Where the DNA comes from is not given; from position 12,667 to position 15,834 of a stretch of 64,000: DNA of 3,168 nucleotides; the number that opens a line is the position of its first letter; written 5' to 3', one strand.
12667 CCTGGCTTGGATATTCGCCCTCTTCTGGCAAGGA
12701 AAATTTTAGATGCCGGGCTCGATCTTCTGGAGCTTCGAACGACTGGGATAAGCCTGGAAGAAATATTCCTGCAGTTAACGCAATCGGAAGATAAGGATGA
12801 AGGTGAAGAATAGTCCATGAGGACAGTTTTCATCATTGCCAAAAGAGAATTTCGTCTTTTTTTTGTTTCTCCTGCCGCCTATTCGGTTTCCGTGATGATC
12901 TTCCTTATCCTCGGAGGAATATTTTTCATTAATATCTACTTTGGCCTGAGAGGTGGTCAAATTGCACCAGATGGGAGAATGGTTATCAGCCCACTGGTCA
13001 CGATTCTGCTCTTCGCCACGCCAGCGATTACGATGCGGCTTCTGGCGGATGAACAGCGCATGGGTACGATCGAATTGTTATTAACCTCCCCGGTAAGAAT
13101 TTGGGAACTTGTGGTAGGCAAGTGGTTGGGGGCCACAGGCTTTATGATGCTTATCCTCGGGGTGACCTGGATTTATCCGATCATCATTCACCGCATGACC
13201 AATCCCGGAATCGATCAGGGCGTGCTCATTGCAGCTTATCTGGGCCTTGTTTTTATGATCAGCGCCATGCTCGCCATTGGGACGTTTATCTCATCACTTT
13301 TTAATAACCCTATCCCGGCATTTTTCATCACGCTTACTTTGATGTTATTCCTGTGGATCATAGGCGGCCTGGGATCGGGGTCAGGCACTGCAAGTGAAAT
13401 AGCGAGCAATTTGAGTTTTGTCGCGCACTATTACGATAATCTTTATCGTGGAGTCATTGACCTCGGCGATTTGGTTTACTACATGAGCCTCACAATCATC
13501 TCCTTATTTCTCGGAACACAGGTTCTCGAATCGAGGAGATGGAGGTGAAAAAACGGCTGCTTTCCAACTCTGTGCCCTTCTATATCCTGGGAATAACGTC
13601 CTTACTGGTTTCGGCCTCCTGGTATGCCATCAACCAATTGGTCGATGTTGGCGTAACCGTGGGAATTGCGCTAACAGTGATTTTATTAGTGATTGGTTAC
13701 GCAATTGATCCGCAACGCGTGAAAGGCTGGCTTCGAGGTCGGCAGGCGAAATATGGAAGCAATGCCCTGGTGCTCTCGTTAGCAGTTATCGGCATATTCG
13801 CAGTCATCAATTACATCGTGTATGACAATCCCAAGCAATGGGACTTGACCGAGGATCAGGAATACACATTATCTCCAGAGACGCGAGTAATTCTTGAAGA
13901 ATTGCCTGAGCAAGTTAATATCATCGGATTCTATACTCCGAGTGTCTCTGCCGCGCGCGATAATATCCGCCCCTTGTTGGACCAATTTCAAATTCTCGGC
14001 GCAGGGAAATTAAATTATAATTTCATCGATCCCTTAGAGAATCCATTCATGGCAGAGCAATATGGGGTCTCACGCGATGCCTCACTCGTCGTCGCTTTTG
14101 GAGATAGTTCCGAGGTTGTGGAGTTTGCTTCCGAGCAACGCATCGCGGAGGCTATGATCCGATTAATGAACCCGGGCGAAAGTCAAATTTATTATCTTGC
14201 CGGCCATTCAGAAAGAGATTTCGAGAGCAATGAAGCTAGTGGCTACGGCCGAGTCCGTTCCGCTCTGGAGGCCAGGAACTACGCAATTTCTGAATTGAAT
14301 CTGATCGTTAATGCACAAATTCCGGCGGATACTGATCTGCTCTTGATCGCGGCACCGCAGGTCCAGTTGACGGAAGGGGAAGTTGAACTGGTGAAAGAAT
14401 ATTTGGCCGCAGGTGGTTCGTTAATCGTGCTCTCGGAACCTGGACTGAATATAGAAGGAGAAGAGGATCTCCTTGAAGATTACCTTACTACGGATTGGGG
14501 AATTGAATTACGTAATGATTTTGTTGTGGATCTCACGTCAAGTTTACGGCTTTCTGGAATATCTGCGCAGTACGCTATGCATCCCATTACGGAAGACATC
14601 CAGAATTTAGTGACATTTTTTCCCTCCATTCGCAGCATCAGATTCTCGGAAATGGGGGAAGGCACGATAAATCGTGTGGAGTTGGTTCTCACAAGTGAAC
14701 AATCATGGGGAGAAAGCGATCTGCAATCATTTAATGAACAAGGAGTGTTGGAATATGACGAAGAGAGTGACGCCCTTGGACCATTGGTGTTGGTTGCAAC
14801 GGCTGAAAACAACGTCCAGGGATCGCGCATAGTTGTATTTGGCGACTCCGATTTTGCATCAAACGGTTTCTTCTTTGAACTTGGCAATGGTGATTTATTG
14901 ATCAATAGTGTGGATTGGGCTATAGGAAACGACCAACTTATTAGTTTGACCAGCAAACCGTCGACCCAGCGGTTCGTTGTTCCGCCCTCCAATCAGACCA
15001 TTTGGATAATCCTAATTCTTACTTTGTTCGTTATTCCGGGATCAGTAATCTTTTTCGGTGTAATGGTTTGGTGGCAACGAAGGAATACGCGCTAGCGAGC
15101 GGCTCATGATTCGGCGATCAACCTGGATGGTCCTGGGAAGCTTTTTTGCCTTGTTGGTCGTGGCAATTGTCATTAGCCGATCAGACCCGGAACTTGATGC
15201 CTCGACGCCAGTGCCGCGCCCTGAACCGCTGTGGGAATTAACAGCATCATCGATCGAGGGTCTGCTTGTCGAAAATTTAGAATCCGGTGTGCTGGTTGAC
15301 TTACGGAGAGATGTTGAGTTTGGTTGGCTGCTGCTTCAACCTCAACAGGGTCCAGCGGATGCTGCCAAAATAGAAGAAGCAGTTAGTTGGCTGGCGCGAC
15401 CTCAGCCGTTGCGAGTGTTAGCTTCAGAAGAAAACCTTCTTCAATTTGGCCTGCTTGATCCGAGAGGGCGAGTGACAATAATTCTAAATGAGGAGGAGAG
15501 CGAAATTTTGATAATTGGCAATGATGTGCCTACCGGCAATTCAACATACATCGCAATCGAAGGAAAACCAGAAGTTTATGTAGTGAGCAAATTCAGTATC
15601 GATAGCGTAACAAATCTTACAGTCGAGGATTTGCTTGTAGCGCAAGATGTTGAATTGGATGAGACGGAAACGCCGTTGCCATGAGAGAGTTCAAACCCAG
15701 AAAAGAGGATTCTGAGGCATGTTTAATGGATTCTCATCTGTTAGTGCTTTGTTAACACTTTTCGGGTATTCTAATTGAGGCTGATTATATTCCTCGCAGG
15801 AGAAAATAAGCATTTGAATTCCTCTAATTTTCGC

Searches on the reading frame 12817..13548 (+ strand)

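Call 11: search_protein_families(library=pfam, proteins=[window:12817-13548:+], max_evalue=0.001)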
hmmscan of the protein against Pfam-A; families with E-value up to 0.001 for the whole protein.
window:12817-13548:+ (243 aa): 4 families
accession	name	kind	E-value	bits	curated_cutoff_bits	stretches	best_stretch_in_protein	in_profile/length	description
PF12679.13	ABC2_membrane_2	-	1.1e-11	44.9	27.2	1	68-185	82-201/283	ABC-2 family transporter protein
PF12698.13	ABC2_membrane_3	-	2.4e-08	33.9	31.6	1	60-205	168-305/347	ABC-2 family transporter protein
PF01061.29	ABC2_membrane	-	1.6e-07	31.5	26.9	1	4-184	3-178/211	ABC-2 type transporter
PF12730.13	ABC2_membrane_4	-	0.00044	20.7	27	1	26-176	17-176/179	ABC-2 family transporter protein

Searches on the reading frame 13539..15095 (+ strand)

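Call 11: search_protein_families(library=pfam, proteins=[window:13539-15095:+], max_evalue=0.001)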
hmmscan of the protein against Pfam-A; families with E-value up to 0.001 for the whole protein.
window:13539-15095:+ (518 aa): 4 families
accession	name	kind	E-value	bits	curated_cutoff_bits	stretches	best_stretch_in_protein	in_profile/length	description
PF09822.16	ABC_transp_aux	-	2.1e-25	90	34.7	1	216-456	3-287/288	ABC-type uncharacterized transport system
PF23357.1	DUF7088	-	5.5e-12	46.2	27.8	1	105-178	1-81/105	Domain of unknown function (DUF7088)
PF14258.12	DUF4350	-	1.6e-06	29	30.4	1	230-456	3-179/181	Domain of unknown function (DUF4350)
PF23355.1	IFT52_GIFT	-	6.8e-06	25.8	27.2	1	248-330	29-109/246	IFT52 GIFT domain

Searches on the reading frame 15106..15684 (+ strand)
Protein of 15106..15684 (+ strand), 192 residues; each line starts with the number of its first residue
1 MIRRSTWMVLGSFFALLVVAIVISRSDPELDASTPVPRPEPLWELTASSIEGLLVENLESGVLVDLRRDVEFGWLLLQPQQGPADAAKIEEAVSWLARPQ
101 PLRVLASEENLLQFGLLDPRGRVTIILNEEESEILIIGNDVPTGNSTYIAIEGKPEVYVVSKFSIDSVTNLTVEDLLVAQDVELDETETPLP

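Call 11: search_protein_families(library=pfam, proteins=[window:15106-15684:+], max_evalue=0.001)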
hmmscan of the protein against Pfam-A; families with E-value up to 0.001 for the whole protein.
window:15106-15684:+ (192 aa): 1 family
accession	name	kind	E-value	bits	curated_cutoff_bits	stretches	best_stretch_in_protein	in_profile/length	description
PF14238.11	DUF4340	-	1.2e-13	52.1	25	1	74-182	1-108/183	Domain of unknown function (DUF4340)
